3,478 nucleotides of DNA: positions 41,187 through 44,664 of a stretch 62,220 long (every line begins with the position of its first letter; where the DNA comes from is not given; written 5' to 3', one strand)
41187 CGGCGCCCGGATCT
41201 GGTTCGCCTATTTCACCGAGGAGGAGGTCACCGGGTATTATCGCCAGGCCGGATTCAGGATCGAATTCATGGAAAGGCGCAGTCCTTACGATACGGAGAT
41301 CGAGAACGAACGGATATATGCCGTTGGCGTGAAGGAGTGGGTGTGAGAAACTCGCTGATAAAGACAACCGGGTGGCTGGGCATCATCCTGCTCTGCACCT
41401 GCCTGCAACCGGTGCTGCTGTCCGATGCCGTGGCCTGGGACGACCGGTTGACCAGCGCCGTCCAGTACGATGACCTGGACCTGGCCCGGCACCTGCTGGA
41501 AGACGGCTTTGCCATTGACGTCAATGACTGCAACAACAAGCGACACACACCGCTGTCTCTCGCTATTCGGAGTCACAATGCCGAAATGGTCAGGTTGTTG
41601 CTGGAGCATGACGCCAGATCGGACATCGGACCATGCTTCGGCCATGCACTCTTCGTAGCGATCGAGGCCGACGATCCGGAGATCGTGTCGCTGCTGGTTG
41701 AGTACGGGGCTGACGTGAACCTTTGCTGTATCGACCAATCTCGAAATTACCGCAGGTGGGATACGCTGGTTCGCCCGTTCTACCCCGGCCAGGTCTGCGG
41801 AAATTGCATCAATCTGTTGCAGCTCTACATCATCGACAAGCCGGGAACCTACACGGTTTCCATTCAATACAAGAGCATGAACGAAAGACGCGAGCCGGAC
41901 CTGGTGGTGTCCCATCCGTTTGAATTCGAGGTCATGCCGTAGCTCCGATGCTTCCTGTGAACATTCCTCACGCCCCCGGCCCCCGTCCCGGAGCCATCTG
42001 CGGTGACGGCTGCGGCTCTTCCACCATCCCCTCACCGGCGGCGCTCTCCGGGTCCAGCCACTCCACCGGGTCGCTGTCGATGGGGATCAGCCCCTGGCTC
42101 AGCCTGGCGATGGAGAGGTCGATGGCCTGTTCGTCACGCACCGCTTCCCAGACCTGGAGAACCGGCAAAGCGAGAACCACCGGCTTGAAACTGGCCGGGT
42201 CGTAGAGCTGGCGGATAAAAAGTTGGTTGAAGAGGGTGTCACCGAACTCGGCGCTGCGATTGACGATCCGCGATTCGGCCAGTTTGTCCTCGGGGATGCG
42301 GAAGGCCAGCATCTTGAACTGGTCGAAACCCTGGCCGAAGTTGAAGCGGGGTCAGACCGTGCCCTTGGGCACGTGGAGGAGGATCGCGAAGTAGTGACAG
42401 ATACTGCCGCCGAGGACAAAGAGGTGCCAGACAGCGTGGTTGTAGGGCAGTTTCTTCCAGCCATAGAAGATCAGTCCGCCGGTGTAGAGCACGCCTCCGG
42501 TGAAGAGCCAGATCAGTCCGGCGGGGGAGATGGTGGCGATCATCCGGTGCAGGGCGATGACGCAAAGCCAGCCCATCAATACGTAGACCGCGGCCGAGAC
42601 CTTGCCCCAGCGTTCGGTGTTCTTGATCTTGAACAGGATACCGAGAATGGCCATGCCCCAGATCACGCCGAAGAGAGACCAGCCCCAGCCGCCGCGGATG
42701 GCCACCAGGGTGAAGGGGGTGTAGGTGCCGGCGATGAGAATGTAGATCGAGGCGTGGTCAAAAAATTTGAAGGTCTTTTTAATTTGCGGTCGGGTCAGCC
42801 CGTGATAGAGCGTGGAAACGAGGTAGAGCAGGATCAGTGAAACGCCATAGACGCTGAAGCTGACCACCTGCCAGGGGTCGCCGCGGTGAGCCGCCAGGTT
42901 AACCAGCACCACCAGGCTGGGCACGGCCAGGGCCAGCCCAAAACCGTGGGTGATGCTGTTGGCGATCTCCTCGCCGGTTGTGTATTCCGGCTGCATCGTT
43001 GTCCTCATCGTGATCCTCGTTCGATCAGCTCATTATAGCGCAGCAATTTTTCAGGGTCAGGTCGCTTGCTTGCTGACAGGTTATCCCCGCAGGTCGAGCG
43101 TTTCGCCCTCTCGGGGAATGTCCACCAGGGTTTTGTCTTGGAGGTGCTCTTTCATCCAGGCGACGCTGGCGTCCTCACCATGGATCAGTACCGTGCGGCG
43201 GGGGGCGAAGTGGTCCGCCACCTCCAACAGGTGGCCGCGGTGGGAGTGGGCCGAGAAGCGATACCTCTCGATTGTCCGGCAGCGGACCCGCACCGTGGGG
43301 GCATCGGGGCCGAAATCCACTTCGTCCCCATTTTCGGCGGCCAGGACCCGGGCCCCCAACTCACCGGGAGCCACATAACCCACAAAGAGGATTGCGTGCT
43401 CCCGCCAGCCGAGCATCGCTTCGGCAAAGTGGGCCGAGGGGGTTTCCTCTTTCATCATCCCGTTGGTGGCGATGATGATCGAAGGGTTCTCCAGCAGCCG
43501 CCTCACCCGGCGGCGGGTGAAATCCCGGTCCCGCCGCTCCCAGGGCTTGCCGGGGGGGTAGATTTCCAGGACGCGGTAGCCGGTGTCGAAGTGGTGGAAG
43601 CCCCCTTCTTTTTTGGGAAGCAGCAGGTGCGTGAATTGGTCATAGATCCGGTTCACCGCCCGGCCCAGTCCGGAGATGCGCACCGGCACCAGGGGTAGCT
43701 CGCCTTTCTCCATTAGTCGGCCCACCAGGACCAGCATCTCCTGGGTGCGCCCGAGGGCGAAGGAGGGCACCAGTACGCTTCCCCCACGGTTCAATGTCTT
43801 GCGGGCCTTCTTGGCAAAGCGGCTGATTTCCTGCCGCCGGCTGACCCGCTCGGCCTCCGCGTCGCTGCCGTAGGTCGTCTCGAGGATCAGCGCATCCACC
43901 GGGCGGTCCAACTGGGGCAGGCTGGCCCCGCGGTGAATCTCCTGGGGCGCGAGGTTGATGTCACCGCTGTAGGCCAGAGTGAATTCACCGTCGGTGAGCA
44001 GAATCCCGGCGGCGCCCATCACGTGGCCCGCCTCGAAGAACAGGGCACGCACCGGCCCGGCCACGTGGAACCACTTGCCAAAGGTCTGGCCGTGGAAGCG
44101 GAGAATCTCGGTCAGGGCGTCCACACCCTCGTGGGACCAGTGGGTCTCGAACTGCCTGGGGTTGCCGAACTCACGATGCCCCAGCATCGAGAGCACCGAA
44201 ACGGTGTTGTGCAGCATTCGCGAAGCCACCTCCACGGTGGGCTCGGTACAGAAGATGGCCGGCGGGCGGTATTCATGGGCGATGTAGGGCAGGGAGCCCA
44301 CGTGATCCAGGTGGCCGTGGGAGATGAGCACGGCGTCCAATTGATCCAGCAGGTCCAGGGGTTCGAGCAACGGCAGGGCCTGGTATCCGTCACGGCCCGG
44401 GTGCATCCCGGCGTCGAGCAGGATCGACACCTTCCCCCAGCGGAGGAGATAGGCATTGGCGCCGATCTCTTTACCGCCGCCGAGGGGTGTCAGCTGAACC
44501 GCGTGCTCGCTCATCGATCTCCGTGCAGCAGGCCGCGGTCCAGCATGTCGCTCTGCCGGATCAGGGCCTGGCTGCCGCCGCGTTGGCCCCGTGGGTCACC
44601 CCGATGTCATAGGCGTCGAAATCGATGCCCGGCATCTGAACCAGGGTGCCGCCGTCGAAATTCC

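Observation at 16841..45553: One ~330-aa C-terminal FG-GAP cassette is fused to five secreted proteins with unrelated heads (M14, M1, S8, C25, VCBS propeller)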

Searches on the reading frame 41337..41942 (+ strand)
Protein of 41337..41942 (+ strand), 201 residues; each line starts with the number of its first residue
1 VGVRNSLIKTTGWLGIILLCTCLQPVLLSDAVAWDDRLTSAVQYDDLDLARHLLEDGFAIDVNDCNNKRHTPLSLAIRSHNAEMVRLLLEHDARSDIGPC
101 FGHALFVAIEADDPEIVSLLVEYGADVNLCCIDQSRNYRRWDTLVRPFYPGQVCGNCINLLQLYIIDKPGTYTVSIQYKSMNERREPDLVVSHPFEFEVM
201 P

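Call 10: search_protein_families(library=pfam, proteins=[window:41337-41942:+], max_evalue=0.001)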
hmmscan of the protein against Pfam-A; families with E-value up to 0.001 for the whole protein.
window:41337-41942:+ (201 aa): 5 families
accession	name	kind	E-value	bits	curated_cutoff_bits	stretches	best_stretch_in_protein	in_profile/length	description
PF12796.13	Ank_2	-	9.6e-15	55.4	27.3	1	40-128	3-87/90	Ankyrin repeats (3 copies)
PF00023.36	Ank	-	9e-13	48.1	21.1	0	104-130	5-31/33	Ankyrin repeat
PF13606.12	Ank_3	-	1.6e-11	43.7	22.3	0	104-128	5-29/30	Ankyrin repeat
PF13857.12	Ank_5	-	3.4e-10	40.5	27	1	53-96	1-41/56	Ankyrin repeats (many copies)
PF13637.12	Ank_4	-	2.3e-07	31.3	22.7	0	38-89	1-50/50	Ankyrin repeats (many copies)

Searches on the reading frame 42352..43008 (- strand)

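Call 10: search_protein_families(library=pfam, proteins=[window:42352-43008:-], max_evalue=0.001)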
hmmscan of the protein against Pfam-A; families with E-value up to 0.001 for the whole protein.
window:42352-43008:- (218 aa): 1 family
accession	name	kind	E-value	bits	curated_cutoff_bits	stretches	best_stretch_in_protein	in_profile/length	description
PF03006.26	HlyIII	-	6.5e-46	157.2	26.2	1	13-206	5-224/224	Haemolysin-III related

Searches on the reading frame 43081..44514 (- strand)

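Call 10: search_protein_families(library=pfam, proteins=[window:43081-44514:-], max_evalue=0.001)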
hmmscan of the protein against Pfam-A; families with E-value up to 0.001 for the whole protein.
window:43081-44514:- (477 aa): 5 families
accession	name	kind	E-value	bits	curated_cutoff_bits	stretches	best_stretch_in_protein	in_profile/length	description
PF00753.33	Lactamase_B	-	3.5e-14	53.7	22.7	1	18-227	5-182/196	Metallo-beta-lactamase superfamily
PF12706.13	Lactamase_B_2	-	1.1e-12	48.5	27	1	31-220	3-171/200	Beta-lactamase superfamily domain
PF10996.14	Beta-Casp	-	1.2e-12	48.8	27.7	1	257-389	1-119/120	Beta-Casp domain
PF07521.17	RMMBL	-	4.8e-11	42.9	21.6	1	408-461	2-55/63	Zn-dependent metallo-hydrolase RNA specificity domain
PF16661.11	Lactamase_B_6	-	1.8e-07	31.2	27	1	23-199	1-175/193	Metallo-beta-lactamase superfamily domain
